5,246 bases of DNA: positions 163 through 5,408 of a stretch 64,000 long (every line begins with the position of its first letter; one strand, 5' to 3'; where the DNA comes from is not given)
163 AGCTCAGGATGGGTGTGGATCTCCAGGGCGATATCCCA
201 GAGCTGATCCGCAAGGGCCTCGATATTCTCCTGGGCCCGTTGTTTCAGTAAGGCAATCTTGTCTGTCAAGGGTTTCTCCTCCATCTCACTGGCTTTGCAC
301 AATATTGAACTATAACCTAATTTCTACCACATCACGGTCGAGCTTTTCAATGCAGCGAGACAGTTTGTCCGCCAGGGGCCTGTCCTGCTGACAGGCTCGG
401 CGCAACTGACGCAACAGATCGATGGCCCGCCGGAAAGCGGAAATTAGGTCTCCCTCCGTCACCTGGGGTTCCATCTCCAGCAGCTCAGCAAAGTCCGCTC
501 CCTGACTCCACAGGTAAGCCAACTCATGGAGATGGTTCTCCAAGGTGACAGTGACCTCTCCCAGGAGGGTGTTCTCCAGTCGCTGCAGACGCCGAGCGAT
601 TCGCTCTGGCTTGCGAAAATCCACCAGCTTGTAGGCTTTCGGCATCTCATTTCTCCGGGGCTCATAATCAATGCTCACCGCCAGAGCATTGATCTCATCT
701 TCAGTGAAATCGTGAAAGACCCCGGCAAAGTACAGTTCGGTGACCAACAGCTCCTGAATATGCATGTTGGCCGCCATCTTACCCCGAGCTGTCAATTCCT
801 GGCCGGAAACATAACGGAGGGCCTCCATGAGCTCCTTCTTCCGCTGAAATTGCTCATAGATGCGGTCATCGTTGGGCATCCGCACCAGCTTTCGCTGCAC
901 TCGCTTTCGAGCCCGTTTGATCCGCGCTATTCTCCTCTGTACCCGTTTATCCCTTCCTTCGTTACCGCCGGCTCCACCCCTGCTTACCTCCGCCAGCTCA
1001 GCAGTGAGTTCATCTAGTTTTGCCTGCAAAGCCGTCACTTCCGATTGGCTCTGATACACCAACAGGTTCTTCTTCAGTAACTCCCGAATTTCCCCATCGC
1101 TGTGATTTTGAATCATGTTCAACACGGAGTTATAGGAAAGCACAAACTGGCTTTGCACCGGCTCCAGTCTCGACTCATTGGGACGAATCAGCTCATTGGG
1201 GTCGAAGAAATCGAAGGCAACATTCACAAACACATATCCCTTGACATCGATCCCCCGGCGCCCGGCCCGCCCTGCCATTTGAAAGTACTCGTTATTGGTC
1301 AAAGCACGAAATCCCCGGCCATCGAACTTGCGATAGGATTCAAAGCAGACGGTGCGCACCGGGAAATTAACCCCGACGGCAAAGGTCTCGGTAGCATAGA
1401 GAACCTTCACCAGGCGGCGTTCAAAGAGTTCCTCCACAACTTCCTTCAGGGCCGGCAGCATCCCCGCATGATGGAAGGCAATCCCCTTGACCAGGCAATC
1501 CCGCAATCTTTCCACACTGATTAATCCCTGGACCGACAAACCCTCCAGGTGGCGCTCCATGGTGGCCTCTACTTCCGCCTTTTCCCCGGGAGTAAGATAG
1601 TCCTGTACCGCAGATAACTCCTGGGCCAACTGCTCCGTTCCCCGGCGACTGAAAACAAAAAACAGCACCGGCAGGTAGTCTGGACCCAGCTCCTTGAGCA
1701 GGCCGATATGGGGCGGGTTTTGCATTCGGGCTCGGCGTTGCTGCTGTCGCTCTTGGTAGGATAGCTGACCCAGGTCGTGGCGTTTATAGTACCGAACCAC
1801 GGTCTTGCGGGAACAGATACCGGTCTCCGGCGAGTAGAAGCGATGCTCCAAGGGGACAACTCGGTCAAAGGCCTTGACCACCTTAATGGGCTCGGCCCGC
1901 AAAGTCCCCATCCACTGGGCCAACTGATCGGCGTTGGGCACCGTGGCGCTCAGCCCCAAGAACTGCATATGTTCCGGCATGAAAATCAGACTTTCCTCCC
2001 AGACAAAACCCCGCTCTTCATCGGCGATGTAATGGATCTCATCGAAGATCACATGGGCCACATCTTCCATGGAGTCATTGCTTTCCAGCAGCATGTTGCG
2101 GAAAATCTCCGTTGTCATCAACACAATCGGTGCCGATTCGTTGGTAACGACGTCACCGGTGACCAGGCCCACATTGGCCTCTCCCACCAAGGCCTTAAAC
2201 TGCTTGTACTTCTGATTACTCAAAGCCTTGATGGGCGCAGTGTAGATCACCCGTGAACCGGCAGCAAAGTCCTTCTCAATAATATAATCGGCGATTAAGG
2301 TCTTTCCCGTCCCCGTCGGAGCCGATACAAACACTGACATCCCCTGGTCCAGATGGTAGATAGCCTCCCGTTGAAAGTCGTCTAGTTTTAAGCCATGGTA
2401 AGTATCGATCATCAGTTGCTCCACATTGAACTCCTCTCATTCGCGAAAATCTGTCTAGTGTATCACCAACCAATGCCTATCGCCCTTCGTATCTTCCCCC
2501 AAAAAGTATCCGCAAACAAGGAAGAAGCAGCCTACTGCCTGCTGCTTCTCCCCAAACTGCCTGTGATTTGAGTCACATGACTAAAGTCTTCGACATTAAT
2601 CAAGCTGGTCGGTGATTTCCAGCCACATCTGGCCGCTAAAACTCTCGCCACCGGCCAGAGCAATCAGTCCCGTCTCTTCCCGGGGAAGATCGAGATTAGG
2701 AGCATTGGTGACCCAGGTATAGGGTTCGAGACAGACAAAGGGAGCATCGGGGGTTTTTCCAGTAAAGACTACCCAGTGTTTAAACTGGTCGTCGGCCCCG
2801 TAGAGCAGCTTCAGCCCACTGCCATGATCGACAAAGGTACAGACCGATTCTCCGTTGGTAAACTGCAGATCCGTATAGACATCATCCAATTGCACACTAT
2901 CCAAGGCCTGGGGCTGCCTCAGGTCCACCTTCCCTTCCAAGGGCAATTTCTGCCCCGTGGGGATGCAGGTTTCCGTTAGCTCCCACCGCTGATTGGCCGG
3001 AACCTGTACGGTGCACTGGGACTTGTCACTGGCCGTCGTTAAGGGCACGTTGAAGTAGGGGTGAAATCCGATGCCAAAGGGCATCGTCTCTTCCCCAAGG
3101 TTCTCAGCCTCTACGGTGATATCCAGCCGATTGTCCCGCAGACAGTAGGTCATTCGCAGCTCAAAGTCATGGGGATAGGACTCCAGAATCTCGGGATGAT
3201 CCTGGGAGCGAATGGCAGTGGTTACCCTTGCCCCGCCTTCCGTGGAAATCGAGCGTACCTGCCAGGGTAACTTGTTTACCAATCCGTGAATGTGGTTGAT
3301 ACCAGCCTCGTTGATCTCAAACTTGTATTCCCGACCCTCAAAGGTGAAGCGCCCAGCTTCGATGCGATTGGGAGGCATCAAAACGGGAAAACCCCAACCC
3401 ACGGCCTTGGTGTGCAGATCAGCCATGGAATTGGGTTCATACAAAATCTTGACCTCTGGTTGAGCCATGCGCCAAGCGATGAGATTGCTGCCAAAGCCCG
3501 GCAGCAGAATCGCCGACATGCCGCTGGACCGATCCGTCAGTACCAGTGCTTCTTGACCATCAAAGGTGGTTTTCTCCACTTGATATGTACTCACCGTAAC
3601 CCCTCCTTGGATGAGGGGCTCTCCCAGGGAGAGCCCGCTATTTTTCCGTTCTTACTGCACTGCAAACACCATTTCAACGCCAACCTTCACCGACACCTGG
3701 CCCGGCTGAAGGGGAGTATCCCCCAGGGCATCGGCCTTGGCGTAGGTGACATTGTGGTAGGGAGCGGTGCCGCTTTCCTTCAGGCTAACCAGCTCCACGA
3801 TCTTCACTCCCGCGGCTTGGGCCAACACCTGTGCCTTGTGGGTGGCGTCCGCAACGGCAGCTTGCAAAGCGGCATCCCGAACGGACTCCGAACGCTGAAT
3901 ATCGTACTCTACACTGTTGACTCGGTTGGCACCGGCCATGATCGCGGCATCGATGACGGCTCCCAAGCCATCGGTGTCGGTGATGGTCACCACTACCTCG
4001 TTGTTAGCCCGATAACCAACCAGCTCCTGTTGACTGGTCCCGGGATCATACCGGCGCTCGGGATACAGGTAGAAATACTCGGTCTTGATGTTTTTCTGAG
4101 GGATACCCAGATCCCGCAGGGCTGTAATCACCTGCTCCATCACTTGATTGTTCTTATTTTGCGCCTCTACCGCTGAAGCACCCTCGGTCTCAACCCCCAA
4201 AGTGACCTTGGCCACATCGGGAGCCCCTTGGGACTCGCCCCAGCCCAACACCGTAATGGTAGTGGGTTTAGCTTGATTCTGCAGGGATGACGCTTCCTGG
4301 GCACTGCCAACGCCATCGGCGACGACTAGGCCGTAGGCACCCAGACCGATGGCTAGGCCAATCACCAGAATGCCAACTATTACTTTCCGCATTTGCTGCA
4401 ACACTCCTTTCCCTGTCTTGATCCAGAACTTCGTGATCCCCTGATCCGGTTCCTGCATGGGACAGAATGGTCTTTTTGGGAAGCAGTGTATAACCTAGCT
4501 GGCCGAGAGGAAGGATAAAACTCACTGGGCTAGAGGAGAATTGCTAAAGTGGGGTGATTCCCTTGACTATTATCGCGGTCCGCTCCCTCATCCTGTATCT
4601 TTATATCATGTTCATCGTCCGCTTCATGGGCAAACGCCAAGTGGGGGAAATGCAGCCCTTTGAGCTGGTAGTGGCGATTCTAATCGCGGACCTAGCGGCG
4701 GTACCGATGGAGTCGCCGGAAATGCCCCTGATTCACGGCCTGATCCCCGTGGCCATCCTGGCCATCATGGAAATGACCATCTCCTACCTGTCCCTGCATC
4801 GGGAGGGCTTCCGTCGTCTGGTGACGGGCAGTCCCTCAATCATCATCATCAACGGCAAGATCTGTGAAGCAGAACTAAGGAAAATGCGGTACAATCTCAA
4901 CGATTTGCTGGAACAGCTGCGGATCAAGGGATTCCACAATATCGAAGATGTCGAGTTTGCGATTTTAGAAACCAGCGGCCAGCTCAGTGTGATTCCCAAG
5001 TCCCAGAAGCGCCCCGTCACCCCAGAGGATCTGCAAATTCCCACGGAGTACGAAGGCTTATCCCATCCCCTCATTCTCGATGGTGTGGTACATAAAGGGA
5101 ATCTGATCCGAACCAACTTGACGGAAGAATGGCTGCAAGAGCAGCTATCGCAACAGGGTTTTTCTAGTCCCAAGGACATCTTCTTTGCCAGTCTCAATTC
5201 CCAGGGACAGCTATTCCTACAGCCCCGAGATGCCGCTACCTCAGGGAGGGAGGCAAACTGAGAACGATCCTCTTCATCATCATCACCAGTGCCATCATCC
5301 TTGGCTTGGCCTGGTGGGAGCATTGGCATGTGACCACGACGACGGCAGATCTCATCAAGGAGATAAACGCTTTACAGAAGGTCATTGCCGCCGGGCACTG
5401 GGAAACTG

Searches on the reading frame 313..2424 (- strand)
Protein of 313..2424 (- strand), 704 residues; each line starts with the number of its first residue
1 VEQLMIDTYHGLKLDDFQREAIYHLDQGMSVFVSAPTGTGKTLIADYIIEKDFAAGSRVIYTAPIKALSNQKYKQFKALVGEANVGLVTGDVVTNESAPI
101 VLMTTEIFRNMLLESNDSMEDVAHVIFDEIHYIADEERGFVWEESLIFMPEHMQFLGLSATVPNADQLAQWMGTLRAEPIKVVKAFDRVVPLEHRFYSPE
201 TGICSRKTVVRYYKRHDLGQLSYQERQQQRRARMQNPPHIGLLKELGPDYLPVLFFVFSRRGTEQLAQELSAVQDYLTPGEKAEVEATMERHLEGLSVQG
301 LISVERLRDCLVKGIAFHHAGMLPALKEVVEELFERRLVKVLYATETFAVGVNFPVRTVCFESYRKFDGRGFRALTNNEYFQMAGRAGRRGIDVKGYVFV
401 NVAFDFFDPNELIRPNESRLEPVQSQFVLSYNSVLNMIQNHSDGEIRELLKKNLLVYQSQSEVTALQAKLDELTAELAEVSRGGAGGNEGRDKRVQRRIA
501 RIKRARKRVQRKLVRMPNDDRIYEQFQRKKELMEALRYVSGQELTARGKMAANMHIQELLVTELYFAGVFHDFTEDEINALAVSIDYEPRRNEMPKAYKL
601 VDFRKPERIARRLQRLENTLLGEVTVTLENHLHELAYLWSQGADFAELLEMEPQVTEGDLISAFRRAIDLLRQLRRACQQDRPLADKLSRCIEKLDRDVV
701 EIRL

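Call 48: search_protein_families(library=pfam, proteins=[window:313-2424:-], max_evalue=0.0001)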
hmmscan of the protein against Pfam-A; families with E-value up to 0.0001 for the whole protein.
window:313-2424:- (704 aa): 5 families
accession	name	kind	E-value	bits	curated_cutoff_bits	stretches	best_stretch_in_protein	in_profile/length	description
PF00270.35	DEAD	-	3.8e-28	98.7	26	1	17-166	3-165/167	DEAD/DEAH box helicase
PF08148.17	DSHCT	-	6.6e-27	94.8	22.7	1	542-700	2-170/172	DSHCT (NUC185) domain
PF04851.21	ResIII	-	5.9e-13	49.5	22.5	1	13-163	3-163/164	Type III restriction enzyme, res subunit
PF22527.2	DEXQc_Suv3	-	1.2e-07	31.9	27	1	35-149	20-121/154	DEXQ-box helicase domain of Suv3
PF00271.37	Helicase_C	-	2.9e-06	27.9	23.5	1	312-391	39-110/110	Helicase conserved C-terminal domain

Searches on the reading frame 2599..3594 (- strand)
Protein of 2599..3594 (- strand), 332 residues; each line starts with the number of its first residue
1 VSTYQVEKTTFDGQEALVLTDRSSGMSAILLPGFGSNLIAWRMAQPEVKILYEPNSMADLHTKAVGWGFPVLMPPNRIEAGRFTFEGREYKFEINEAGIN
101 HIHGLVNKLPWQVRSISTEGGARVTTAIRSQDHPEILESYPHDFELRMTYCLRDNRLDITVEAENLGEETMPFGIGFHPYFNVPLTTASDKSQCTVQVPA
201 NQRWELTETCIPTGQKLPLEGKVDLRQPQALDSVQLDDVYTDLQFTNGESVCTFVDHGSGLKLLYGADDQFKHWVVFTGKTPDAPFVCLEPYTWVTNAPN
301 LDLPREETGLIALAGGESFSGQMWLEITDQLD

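Call 48: search_protein_families(library=pfam, proteins=[window:2599-3594:-], max_evalue=0.0001)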
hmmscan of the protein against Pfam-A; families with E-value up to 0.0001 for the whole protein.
window:2599-3594:- (332 aa): 1 family
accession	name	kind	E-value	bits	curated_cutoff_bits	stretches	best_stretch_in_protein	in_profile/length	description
PF01263.26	Aldose_epim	-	5e-52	177.6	27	1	25-324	10-297/299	Aldose 1-epimerase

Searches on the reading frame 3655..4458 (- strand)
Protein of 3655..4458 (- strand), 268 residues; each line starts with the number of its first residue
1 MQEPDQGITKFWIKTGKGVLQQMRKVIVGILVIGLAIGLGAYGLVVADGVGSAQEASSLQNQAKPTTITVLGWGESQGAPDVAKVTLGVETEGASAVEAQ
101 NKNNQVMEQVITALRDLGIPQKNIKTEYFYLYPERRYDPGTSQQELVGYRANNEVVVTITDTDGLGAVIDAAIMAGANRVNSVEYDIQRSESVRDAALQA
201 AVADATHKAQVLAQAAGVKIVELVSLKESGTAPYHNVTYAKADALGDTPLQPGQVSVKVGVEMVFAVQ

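Call 48: search_protein_families(library=pfam, proteins=[window:3655-4458:-], max_evalue=0.0001)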
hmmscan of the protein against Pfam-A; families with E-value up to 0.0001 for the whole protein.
window:3655-4458:- (268 aa): 1 family
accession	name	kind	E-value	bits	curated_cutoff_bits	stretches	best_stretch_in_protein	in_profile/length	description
PF04402.19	SIMPL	-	8.9e-52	176.8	25.2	1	68-265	1-205/205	Protein of unknown function (DUF541)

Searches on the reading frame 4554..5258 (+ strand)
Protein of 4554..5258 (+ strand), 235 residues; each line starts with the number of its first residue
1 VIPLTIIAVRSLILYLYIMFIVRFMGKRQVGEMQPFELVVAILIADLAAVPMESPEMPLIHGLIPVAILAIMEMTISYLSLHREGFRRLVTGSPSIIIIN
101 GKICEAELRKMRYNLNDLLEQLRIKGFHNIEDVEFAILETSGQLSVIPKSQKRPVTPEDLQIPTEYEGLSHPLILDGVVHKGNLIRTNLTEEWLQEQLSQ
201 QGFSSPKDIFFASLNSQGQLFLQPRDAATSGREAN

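Call 48: search_protein_families(library=pfam, proteins=[window:4554-5258:+], max_evalue=0.0001)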
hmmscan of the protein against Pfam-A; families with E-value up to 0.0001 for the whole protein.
window:4554-5258:+ (235 aa): 1 family
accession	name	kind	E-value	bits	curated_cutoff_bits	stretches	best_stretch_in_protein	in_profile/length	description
PF04239.17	DUF421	-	3.1e-43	146.8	23.6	1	82-214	2-128/129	YetF C-terminal domain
